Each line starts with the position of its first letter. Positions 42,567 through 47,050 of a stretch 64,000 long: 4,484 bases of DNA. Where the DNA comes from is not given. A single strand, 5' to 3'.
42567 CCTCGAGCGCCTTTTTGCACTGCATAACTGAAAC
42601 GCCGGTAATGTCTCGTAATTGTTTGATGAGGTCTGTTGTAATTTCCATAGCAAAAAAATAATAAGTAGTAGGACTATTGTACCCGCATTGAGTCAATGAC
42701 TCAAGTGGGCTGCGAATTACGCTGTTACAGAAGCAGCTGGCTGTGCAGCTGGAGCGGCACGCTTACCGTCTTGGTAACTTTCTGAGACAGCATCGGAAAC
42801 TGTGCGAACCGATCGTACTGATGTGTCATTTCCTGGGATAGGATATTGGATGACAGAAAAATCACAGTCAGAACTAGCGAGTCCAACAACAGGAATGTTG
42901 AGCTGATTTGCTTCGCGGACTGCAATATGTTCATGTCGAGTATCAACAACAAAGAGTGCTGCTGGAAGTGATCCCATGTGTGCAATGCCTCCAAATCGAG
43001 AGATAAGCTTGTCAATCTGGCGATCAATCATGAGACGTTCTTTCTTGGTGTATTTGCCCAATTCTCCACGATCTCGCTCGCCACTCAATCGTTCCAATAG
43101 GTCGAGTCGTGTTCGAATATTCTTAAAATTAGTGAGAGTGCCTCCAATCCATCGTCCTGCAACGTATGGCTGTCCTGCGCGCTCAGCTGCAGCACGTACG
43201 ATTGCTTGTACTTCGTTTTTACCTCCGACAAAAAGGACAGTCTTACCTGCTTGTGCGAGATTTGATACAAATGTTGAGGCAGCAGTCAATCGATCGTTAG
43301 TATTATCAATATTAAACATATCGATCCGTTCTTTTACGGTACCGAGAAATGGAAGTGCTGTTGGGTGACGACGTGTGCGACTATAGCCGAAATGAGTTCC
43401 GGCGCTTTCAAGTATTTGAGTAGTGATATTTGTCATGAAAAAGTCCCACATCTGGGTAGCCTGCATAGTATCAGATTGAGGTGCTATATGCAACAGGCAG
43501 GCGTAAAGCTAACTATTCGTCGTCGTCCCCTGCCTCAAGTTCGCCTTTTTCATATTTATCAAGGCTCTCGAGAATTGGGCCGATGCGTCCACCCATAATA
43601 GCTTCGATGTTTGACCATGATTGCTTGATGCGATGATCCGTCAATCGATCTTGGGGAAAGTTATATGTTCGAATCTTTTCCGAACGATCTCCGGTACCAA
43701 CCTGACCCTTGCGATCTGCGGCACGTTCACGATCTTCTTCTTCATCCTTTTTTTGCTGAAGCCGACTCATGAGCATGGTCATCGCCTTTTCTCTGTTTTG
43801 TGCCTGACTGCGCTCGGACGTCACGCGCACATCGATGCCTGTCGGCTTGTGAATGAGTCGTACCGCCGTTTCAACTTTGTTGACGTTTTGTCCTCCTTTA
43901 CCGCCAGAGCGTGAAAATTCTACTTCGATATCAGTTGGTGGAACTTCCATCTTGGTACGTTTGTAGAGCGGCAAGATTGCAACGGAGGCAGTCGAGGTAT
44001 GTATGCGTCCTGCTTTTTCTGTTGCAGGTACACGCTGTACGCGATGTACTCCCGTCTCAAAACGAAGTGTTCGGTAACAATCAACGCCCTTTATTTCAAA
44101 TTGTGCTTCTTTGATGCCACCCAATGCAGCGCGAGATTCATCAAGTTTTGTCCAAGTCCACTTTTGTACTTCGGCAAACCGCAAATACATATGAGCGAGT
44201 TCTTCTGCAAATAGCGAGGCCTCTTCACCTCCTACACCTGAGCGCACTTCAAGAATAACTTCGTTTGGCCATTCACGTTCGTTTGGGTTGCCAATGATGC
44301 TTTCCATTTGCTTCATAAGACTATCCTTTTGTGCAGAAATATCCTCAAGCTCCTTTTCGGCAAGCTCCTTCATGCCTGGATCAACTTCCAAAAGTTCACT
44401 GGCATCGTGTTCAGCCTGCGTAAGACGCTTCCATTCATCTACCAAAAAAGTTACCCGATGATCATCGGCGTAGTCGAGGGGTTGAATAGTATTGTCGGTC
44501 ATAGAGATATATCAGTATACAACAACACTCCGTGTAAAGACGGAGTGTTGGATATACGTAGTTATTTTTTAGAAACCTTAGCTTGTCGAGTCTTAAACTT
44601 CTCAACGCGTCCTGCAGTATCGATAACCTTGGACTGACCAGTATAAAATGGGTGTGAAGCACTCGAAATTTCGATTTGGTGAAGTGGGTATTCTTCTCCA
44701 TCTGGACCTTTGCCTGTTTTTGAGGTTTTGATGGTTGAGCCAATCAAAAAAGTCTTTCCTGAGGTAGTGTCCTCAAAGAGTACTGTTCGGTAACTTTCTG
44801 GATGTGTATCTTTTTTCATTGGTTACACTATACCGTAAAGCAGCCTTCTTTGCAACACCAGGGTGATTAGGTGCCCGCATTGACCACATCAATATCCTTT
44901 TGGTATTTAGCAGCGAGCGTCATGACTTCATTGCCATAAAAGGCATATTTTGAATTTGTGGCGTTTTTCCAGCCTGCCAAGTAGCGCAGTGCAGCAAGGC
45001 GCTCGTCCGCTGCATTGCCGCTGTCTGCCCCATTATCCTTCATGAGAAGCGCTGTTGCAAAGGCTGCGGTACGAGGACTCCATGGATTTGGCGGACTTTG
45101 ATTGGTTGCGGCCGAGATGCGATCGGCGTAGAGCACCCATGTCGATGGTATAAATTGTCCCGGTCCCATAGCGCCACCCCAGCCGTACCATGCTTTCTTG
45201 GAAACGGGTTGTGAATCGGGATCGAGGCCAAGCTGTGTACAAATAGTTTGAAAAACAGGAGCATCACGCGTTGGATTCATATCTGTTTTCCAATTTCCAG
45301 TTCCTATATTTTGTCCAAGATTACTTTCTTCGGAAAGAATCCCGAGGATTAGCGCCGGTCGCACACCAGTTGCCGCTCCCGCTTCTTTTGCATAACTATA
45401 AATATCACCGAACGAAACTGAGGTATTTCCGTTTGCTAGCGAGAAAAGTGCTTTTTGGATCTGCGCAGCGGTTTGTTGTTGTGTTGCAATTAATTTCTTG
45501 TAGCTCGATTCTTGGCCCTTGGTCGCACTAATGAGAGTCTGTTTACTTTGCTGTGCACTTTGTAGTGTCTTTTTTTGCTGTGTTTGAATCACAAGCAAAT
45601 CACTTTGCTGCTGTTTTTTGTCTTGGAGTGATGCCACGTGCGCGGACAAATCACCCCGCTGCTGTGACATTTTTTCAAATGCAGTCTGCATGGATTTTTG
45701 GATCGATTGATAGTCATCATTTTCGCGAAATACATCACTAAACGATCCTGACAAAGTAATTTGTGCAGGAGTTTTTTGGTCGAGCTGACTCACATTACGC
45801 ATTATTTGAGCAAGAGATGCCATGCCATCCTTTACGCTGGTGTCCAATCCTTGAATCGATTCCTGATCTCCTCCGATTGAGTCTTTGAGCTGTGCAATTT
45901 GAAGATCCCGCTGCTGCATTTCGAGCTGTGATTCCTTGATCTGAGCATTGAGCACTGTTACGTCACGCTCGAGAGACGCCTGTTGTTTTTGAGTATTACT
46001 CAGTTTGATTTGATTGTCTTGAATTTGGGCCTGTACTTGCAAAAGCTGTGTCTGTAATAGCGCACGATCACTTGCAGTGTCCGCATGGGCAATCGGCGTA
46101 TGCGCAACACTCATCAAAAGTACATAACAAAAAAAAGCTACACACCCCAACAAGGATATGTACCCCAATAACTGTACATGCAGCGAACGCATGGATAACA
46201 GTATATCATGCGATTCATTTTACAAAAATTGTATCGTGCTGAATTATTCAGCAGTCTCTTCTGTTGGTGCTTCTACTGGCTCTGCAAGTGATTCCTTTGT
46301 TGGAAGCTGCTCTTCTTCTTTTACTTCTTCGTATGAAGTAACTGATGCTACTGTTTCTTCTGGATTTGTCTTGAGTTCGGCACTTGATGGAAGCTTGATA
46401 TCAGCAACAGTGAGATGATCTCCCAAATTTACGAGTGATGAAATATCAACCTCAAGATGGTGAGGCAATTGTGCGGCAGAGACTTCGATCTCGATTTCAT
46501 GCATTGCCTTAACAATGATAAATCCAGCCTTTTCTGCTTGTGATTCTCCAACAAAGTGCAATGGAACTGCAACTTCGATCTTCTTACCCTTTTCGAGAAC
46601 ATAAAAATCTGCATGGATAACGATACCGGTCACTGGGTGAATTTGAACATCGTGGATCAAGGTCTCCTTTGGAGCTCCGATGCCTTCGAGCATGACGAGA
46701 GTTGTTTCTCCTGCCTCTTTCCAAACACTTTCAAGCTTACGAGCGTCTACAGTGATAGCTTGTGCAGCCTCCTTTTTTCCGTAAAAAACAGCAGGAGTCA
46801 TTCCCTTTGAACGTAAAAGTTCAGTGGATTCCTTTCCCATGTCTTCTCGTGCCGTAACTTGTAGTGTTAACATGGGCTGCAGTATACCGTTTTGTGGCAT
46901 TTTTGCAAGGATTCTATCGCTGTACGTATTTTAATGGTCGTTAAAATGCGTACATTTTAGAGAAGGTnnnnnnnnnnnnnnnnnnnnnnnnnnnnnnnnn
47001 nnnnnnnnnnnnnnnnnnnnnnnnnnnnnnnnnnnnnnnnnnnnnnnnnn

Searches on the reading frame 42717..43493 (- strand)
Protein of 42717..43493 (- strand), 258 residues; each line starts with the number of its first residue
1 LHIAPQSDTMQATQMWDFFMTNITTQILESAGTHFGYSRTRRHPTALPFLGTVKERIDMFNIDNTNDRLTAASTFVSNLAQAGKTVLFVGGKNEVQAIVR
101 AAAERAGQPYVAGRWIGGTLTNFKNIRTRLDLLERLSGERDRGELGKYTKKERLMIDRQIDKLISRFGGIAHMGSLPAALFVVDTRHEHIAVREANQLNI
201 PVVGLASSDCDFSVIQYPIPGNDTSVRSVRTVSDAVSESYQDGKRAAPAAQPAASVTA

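Call 72: search_protein_families(library=pfam, proteins=[window:42717-43493:-], max_evalue=0.001)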
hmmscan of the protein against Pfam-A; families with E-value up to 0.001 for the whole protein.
window:42717-43493:- (258 aa): 1 family
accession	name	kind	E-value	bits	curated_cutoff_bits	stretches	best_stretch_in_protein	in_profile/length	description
PF00318.25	Ribosomal_S2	-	1.8e-64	217.4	26.1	1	30-243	3-216/216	Ribosomal protein S2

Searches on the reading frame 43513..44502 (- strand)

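Call 71: search_protein_families(library=pfam, proteins=[window:43513-44502:-], max_evalue=0.001)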
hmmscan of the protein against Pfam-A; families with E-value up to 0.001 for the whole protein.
window:43513-44502:- (329 aa): 2 families
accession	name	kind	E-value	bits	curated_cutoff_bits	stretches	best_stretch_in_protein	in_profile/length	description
PF03462.23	PCRF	-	7.8e-49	166.6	24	1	20-174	37-194/194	PCRF domain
PF00472.26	RF-1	-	1.8e-38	131.5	35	1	183-291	3-116/116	RF-1 domain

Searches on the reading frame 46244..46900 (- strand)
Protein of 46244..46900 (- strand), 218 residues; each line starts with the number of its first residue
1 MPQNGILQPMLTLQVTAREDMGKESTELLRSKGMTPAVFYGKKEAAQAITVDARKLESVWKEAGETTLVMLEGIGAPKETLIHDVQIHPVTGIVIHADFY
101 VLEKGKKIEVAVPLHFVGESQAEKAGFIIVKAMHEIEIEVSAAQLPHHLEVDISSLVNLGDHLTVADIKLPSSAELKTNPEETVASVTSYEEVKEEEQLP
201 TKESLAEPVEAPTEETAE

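Call 21: search_protein_families(library=pfam, proteins=[window:46244-46900:-], max_evalue=0.01)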
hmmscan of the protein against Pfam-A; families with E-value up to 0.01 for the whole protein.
window:46244-46900:- (218 aa): 2 families
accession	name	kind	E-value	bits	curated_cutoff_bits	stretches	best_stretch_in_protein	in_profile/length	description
PF14693.11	Ribosomal_TL5_C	-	1.9e-23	83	27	1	107-189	1-82/84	Ribosomal protein TL5, C-terminal domain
PF01386.24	Ribosomal_L25p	-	6.9e-20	71.7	23.6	1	13-99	1-82/82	Ribosomal L25p family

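Call 79: find_homologous_proteins(query=window:46244-46900:-, max_evalue=1e-30)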
Query window:46244-46900:- (218 aa): 3501 proteins with E <= 1e-30 among 4466 candidates; the best 120 are listed.
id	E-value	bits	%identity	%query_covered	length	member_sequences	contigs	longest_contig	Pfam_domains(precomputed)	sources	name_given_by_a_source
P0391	1.2e-116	406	93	96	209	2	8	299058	PF14693.12,PF01386.25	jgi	jgi:large subunit ribosomal protein L25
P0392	1.1e-90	321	74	96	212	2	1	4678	PF14693.12,PF01386.25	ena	-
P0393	2.2e-84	301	71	94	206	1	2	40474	PF14693.12,PF01386.25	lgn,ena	-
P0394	7.3e-76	273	66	92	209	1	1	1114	PF14693.12,PF01386.25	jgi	jgi:large subunit ribosomal protein L25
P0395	5.3e-75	270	64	92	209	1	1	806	PF14693.12,PF01386.25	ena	-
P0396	5.9e-75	270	64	94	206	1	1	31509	PF14693.12,PF01386.25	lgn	-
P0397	1.0e-74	269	64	95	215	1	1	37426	PF14693.12,PF01386.25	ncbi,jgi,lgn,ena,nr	ncbi:MAG TPA: 50S ribosomal protein L25 [Candidatus Paceibacterota bacterium]|nr:50S ribosomal prote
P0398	2.6e-74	268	66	91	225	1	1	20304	PF14693.12,PF01386.25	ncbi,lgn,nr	ncbi:50S ribosomal protein L25 [Candidatus Kaiserbacteria bacterium]|nr:50S ribosomal protein L25 [C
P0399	1.1e-73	266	61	96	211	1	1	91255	PF14693.12,PF01386.25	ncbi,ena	-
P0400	7.3e-73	263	66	88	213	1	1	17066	PF14693.12,PF01386.25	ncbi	-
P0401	7.2e-72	260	65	84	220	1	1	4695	PF14693.12,PF01386.25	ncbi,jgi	jgi:large subunit ribosomal protein L25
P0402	1.1e-71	259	62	94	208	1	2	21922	PF14693.12,PF01386.25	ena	-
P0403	1.5e-71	259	65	86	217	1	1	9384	PF14693.12,PF01386.25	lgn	-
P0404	2.8e-71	258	66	85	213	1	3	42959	PF14693.12,PF01386.25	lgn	-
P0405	3.5e-71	258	65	78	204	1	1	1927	PF14693.12,PF01386.25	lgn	-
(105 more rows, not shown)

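Call 80: find_encoding_contigs(protein=P0391, flank=2500, max_places=1)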
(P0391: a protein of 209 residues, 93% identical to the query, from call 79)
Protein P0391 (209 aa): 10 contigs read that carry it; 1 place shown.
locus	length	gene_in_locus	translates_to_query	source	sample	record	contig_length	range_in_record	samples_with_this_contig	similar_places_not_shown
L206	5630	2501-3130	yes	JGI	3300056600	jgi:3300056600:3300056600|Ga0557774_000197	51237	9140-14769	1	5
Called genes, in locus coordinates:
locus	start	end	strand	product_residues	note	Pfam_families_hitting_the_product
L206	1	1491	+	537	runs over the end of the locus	-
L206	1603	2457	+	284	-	PF01116:F_bP_aldolase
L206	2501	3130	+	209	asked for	PF01386:Ribosomal_L25p, PF14693:Ribosomal_TL5_C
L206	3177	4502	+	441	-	PF13406:SLT_2 (weak)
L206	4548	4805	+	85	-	PF01197:Ribosomal_L31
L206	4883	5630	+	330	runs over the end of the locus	PF03462:PCRF, PF00472:RF-1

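Call 81: find_encoding_contigs(protein=P0393, flank=2500, max_places=1)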
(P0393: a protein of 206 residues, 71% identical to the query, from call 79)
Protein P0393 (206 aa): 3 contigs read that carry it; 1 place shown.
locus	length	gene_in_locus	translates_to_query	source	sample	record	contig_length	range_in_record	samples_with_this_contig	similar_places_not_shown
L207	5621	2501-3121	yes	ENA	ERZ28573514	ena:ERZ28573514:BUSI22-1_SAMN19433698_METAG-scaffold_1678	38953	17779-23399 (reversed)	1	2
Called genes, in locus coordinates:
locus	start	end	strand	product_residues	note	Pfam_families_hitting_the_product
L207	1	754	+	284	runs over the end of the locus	PF01116:F_bP_aldolase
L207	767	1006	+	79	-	-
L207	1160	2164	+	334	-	PF03747:ADP_ribosyl_GH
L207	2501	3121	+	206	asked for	PF01386:Ribosomal_L25p, PF14693:Ribosomal_TL5_C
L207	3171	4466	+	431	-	-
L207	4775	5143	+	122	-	-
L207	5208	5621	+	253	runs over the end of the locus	-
